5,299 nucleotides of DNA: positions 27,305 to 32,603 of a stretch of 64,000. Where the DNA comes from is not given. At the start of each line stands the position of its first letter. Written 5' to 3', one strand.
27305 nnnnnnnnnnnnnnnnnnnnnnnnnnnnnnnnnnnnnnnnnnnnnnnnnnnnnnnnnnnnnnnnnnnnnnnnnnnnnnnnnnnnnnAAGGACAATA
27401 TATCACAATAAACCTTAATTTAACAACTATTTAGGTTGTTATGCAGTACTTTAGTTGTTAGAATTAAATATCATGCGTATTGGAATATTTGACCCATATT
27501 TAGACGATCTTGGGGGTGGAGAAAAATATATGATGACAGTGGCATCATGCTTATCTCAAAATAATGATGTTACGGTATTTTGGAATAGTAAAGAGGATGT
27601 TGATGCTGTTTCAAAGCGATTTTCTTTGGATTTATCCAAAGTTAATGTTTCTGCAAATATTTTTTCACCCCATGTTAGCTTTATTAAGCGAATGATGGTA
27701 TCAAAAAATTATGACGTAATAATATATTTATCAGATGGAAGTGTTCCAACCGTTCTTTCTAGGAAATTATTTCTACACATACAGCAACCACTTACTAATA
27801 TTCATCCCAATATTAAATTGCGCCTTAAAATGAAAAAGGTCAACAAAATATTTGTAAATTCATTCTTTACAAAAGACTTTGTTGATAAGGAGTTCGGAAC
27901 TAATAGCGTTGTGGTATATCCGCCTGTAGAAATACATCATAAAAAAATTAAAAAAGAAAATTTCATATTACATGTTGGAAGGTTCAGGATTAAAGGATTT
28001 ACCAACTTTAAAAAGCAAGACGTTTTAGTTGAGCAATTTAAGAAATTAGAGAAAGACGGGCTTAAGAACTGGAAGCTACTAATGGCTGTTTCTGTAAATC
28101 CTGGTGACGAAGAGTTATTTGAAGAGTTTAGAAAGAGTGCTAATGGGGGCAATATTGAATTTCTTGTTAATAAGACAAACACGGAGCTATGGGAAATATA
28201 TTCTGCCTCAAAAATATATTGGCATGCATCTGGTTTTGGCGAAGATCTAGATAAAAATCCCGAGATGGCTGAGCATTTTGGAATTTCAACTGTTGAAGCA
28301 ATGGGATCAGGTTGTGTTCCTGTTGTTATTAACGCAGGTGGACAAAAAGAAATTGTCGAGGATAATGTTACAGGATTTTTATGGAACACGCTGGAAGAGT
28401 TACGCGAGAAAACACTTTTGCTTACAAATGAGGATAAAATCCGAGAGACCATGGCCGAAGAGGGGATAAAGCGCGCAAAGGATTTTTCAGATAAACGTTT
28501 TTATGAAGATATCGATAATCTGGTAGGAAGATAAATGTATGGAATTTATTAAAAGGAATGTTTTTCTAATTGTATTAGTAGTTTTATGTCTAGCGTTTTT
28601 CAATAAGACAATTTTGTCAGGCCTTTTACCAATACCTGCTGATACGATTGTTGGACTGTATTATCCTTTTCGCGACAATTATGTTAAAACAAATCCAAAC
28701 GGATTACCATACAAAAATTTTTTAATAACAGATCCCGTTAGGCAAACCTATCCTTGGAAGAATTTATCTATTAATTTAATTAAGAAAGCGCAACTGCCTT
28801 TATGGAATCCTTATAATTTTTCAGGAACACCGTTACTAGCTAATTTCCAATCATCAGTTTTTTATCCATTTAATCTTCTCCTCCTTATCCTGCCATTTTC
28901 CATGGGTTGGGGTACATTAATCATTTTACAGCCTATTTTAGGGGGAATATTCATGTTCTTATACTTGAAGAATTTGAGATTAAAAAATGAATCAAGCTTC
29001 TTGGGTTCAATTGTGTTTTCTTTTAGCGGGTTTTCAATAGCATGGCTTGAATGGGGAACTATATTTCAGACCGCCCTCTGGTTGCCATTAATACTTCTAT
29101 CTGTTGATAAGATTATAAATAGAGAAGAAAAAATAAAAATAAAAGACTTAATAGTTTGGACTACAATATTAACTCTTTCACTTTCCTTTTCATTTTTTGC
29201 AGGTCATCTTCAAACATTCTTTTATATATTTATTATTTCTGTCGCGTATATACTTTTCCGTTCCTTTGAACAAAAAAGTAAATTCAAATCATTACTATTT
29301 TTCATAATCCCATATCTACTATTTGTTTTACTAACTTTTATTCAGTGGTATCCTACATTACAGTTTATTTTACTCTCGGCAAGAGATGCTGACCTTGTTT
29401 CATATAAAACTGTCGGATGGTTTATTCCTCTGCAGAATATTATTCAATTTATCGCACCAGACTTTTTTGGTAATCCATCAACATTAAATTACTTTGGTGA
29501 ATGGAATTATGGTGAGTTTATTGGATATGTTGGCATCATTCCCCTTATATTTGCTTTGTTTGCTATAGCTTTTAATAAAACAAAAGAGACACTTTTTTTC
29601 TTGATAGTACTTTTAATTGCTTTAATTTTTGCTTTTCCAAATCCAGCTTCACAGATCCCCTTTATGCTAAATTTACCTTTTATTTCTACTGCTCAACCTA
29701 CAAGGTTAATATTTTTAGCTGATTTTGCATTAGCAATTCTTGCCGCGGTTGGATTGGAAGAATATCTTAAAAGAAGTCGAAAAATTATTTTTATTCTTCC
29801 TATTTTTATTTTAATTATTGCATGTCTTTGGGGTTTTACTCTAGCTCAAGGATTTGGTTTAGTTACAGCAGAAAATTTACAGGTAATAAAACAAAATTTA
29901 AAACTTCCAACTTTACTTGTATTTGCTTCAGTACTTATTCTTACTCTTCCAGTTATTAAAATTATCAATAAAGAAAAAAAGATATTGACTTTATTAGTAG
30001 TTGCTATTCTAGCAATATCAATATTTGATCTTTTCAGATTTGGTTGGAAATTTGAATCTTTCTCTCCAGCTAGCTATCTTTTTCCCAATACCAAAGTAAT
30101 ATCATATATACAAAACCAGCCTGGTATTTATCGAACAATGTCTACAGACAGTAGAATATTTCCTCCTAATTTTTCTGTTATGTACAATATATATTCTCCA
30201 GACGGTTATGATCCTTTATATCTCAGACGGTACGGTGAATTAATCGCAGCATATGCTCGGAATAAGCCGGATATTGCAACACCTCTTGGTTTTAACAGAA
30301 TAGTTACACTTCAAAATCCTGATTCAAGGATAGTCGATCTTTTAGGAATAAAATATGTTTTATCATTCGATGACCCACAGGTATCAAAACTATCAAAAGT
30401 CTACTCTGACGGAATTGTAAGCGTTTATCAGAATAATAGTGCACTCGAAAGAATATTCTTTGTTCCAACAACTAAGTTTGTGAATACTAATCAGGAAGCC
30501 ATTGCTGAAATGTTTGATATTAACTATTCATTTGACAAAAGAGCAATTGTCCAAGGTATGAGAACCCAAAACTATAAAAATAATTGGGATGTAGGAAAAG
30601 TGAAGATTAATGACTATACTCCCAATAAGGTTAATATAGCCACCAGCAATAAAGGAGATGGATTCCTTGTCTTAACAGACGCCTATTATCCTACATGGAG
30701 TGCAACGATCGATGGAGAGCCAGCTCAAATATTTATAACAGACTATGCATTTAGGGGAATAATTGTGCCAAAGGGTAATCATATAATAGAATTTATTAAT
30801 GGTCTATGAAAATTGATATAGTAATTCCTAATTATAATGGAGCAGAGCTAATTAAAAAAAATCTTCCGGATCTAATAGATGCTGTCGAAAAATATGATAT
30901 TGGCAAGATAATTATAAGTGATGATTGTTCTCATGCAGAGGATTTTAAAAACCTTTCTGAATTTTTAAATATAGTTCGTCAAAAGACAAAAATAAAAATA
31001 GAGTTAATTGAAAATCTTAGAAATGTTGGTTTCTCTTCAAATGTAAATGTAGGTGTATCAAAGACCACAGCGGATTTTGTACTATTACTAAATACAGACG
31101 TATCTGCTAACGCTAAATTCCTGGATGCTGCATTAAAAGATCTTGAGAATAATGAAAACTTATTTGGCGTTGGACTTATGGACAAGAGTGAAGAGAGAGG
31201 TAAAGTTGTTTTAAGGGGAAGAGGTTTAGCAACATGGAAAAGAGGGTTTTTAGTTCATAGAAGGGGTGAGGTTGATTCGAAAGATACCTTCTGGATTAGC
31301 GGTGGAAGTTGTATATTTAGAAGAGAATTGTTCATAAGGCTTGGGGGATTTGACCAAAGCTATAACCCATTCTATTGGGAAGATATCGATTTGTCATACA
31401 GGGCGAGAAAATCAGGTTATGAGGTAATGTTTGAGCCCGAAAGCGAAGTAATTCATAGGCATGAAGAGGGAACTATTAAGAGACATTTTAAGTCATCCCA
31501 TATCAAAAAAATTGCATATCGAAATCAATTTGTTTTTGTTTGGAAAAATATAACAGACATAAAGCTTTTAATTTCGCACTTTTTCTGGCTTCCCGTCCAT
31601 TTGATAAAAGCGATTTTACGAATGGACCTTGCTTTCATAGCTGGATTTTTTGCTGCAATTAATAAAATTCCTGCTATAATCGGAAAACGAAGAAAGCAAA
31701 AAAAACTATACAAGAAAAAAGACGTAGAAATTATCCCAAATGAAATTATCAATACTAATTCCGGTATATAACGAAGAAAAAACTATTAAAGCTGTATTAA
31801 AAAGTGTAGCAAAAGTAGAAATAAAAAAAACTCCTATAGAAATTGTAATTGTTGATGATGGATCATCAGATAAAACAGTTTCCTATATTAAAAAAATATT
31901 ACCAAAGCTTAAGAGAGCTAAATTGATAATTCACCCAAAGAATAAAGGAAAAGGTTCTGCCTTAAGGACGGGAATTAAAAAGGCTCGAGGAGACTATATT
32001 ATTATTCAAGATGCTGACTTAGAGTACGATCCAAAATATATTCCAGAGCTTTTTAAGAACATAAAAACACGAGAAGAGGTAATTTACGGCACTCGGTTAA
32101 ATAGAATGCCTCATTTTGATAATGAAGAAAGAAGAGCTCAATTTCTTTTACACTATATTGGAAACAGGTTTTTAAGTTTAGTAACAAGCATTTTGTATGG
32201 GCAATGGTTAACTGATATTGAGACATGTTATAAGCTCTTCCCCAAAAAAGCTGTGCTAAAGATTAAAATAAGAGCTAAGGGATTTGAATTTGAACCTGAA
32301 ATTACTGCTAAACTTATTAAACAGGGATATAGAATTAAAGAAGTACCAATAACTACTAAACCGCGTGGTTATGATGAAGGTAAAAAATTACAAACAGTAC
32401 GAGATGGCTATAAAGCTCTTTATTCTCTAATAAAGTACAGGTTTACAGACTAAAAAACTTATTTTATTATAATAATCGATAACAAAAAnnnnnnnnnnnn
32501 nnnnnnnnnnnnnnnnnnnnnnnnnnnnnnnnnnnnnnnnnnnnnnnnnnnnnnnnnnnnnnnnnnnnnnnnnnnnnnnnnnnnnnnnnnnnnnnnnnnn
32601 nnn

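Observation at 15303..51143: Family of four ~510-560-aa YfhO-related membrane proteins with a distinctive N-terminal H-D-(G/D)...H...R...P-(R/V)-(W/V)...N-x-G-(Y/F)-G-x-P motif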

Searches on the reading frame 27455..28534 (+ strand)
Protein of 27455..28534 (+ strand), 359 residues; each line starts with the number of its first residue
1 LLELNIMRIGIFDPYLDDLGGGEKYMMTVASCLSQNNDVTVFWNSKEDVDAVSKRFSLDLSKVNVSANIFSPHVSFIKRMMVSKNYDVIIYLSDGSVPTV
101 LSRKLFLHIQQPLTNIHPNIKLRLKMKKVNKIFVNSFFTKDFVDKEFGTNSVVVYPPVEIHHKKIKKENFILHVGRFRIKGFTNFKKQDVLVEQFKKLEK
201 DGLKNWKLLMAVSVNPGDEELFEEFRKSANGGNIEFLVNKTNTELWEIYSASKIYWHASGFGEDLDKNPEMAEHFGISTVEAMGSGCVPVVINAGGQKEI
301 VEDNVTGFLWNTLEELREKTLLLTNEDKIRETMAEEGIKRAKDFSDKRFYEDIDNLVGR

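Call 19: search_protein_families(library=pfam, proteins=[window:27455-28534:+], max_evalue=0.001)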
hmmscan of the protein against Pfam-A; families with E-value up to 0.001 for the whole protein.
window:27455-28534:+ (359 aa): 3 families
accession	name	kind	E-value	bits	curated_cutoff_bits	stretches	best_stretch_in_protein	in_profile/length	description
PF00534.26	Glycos_transf_1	-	2.8e-22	79.5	26.4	1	163-340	10-172/172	Glycosyl transferases group 1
PF13692.12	Glyco_trans_1_4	-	4.9e-13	50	27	1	170-321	3-137/142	Glycosyl transferases group 1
PF13524.12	Glyco_trans_1_2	-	0.00033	21.1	25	1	235-342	30-130/144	Glycosyl transferase-like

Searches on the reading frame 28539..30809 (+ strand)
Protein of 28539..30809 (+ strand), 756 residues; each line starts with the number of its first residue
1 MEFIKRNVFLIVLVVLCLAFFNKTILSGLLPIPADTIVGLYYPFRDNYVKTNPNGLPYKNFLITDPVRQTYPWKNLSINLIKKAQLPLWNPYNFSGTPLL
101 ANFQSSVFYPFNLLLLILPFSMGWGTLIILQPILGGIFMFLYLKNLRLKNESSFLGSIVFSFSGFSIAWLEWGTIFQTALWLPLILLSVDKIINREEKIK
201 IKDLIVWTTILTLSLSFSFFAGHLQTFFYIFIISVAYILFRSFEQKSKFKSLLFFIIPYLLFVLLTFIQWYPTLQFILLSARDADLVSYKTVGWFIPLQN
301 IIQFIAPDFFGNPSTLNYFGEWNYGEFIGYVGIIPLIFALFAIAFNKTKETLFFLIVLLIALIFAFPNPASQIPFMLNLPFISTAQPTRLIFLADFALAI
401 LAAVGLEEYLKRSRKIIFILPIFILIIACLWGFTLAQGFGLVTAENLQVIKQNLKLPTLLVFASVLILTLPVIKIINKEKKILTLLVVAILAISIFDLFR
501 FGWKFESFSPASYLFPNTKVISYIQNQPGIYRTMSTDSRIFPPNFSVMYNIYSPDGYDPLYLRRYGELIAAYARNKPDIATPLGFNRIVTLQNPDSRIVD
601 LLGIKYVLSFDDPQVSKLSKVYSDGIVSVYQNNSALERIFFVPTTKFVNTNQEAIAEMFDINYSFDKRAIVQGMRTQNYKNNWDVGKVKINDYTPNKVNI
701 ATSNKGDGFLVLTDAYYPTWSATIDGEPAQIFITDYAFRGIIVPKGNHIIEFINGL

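Call 7: search_protein_families(library=pfam, proteins=[window:28539-30809:+], max_evalue=0.1)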
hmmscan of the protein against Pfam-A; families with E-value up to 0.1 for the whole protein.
window:28539-30809:+ (756 aa): 2 families
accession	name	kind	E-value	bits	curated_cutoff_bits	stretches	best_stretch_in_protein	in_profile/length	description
PF09586.16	YfhO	-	5e-30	105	28.5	2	105-644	73-596/835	Bacterial membrane protein YfhO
PF04834.18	Adeno_E3_14_5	-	0.035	15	28.7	0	482-505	30-53/100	Early E3 14.5 kDa protein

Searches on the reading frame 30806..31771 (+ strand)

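Call 19: search_protein_families(library=pfam, proteins=[window:30806-31771:+], max_evalue=0.001)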
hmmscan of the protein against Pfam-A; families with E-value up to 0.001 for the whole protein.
window:30806-31771:+ (321 aa): 5 families
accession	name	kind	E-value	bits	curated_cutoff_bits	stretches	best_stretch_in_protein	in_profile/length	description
PF00535.33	Glycos_transf_2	-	8.2e-15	55.6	23.3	1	5-179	2-167/168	Glycosyl transferase family 2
PF13641.12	Glyco_tranf_2_3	-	5.4e-10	40.1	27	1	5-220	5-214/230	Glycosyltransferase like family 2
PF10111.15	Glyco_tranf_2_2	-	6.4e-07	29.6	27.3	1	6-240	3-239/276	Glycosyltransferase like family 2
PF13632.12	Glyco_trans_2_3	-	6.2e-06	26.6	27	1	92-271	2-177/198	Glycosyl transferase family group 2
PF02709.20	Glyco_transf_7C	-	0.00027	20.9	23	1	165-210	20-65/78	N-terminal domain of galactosyltransferase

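Call 47: search_protein_families(library=ncbifam, proteins=[window:30806-31771:+], max_evalue=0.00001)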
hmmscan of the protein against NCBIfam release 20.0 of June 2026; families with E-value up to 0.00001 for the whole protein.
window:30806-31771:+ (321 aa): 10 families
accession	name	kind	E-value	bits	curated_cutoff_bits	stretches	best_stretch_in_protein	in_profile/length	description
NF041875.1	EPS_EpsD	equivalog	1.2e-20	74.2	370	1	3-232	1-221/325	exopolysaccharide biosynthesis glycosyltransferase EpsD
TIGR03965.1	mycofact_glyco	equivalog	3.5e-16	59.1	280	1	3-220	76-283/467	mycofactocin biosynthesis glycosyltransferase MftF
NF038299.1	EPS_HpsN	equivalog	3.1e-15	56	425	2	2-119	2-112/317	hormogonium polysaccharide biosynthesis glycosyltransferase HpsN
TIGR01556.1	rhamnosyltran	subfamily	5.8e-14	51.9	200.55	1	19-244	9-235/281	rhamnosyltransferase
TIGR03937.1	PgaC_IcaA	equivalog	2.7e-12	46.3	422.3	1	2-213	46-246/407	poly-beta-1,6-N-acetyl-D-glucosamine synthase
TIGR04283.1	glyco_like_mftF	equivalog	2.8e-07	30.4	182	1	4-212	2-181/221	TIGR04283 family arsenosugar biosynthesis glycosyltransferase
NF053739.1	GlytfEpsEBac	equivalog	5.1e-07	29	450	1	2-271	2-250/265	glycosyltransferase EpsE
NF047588.1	GlcsyltransPgfSStrep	equivalog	6.4e-06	25.6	500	1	1-112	1-109/308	glycosyltransferase PgfS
NF050819.1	PolSacchBiosHfsG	equivalog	6.9e-06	25.4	500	1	32-202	38-203/302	polysaccharide biosynthesis protein HfsG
TIGR03111.1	glyc2_xrt_Gpos1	hypoth_equivalog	8.5e-06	24.8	363.95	1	2-201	50-249/439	TIGR03111 family XrtG-associated glycosyltransferase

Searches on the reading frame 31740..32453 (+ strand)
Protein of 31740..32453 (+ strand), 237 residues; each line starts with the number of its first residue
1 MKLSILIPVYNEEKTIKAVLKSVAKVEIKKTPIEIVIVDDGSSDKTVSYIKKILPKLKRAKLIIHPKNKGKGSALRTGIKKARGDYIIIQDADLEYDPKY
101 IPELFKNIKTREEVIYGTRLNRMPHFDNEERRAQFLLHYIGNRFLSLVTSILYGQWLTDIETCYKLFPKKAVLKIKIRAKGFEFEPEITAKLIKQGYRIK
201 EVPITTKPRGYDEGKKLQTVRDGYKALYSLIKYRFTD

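Call 19: search_protein_families(library=pfam, proteins=[window:31740-32453:+], max_evalue=0.001)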
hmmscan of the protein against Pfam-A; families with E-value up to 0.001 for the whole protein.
window:31740-32453:+ (237 aa): 3 families
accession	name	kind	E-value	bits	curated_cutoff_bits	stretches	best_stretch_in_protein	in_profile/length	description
PF00535.33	Glycos_transf_2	-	1.7e-37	129.4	23.3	1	4-152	1-144/168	Glycosyl transferase family 2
PF13641.12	Glyco_tranf_2_3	-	1.2e-07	32.4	27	1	3-108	3-111/230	Glycosyltransferase like family 2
PF10111.15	Glyco_tranf_2_2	-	1.5e-07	31.7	27.3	1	4-94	1-92/276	Glycosyltransferase like family 2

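Call 47: search_protein_families(library=ncbifam, proteins=[window:31740-32453:+], max_evalue=0.00001)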
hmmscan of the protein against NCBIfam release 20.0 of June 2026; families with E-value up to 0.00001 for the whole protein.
window:31740-32453:+ (237 aa): 21 families
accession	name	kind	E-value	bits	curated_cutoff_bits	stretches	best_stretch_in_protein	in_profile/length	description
TIGR04182.1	glyco_TIGR04182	equivalog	8.5e-34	117.3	325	1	3-232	2-216/293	S-layer glycoprotein N-glycosyltransferase AglJ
NF047588.1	GlcsyltransPgfSStrep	equivalog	2.5e-23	82.8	500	1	1-175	1-167/308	glycosyltransferase PgfS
TIGR03937.1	PgaC_IcaA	equivalog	1.5e-19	70.2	422.3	1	2-111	46-153/407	poly-beta-1,6-N-acetyl-D-glucosamine synthase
NF007482.0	PRK10073.1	equivalog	5.2e-18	65.1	423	1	2-106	7-108/334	glycosyltransferase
NF041391.1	DPhHxTase_Halo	equivalog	5.9e-18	64.6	375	1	9-231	3-206/213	dolichyl-phosphate hexose transferase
NF007986.1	PRK10714.1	equivalog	1.1e-17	64.1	529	1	2-123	7-130/316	undecaprenyl-phosphate 4-deoxy-4-formamido-L-arabinose transferase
NF058614.1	PPMAGASynPpgS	equivalog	2.6e-17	63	370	1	5-215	4-205/226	polyprenyl-phospho-N-acetylgalactosaminyl synthase PpgS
NF041875.1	EPS_EpsD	equivalog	5.9e-17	62.1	370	1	3-113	1-109/325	exopolysaccharide biosynthesis glycosyltransferase EpsD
TIGR04283.1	glyco_like_mftF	equivalog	1.2e-15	57.7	182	1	3-117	1-105/221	TIGR04283 family arsenosugar biosynthesis glycosyltransferase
NF010496.0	PRK13915.1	equivalog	1.2e-15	57.4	262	1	2-116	32-150/307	glucosyl-3-phosphoglycerate synthase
TIGR03111.1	glyc2_xrt_Gpos1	hypoth_equivalog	3.1e-14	52.6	363.95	1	3-115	51-163/439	TIGR03111 family XrtG-associated glycosyltransferase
TIGR03965.1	mycofact_glyco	equivalog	4.1e-13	49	280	1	3-115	76-186/467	mycofactocin biosynthesis glycosyltransferase MftF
NF047683.1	TeichurnBiosyTuaG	equivalog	6.7e-13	48.8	400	1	3-106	8-109/252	teichuronic acid biosynthesis protein TuaG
TIGR04242.1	nodulat_NodC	equivalog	3.6e-11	42.6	550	1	4-109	51-157/395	chitooligosaccharide synthase NodC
NF050050.1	ProtGlycPglI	equivalog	4.5e-11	42.7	500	1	2-115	3-115/306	GalNAc(5)-diNAcBac-PP-undecaprenol beta-1,3-glucosyltransferase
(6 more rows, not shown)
